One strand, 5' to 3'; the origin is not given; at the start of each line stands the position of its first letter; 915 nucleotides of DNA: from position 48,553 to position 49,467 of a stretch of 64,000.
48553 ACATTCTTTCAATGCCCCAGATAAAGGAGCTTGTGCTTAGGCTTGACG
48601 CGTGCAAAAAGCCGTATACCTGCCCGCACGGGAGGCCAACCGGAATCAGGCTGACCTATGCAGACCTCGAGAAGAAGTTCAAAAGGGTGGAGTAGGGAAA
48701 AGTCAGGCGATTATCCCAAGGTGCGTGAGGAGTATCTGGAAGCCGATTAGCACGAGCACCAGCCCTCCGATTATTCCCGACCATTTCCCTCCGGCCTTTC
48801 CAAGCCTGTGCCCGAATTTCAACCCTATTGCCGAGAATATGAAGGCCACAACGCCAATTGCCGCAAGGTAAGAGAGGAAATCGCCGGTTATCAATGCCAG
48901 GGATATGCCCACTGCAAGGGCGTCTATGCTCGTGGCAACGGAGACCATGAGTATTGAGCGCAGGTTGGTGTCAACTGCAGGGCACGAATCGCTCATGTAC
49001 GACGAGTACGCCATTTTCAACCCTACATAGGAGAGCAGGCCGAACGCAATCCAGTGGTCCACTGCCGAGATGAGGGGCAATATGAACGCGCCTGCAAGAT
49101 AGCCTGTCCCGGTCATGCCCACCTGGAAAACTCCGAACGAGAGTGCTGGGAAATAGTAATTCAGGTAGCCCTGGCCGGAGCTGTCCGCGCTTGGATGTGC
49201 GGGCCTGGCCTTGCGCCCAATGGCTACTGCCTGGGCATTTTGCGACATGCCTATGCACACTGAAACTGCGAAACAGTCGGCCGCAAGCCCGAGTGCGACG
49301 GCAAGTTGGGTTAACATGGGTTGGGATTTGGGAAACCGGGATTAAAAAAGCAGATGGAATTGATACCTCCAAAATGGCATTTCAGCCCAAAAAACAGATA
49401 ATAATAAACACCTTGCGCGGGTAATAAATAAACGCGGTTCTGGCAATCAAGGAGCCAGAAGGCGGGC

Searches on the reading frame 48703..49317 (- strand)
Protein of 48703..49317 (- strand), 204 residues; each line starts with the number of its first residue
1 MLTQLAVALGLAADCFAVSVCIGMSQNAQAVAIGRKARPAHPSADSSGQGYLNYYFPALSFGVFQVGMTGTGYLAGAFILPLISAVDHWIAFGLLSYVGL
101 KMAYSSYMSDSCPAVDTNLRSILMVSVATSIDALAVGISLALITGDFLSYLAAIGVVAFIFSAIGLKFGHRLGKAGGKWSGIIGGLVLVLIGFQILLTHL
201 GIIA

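Call 3: search_protein_families(library=pfam, proteins=[window:48703-49317:-])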
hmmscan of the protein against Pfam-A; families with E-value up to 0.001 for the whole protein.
window:48703-49317:- (204 aa): 1 family
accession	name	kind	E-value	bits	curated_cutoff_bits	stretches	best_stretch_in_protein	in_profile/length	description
PF02659.21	Mntp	-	2.8e-37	128.3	24.4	1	58-196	11-152/152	Putative manganese efflux pump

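Call 4: search_protein_families(library=ncbifam, proteins=[window:48703-49317:-])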
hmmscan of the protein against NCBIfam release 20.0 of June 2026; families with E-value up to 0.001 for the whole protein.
window:48703-49317:- (204 aa): 2 families
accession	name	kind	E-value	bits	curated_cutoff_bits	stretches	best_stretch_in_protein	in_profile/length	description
NF008546.0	PRK11469.1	equivalog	1.2e-20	74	214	1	18-200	7-186/188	manganese efflux pump MntP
TIGR02840.1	spore_YtaF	equivalog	1.5e-06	27.8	149.6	1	123-194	132-204/206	sporulation membrane protein YtaF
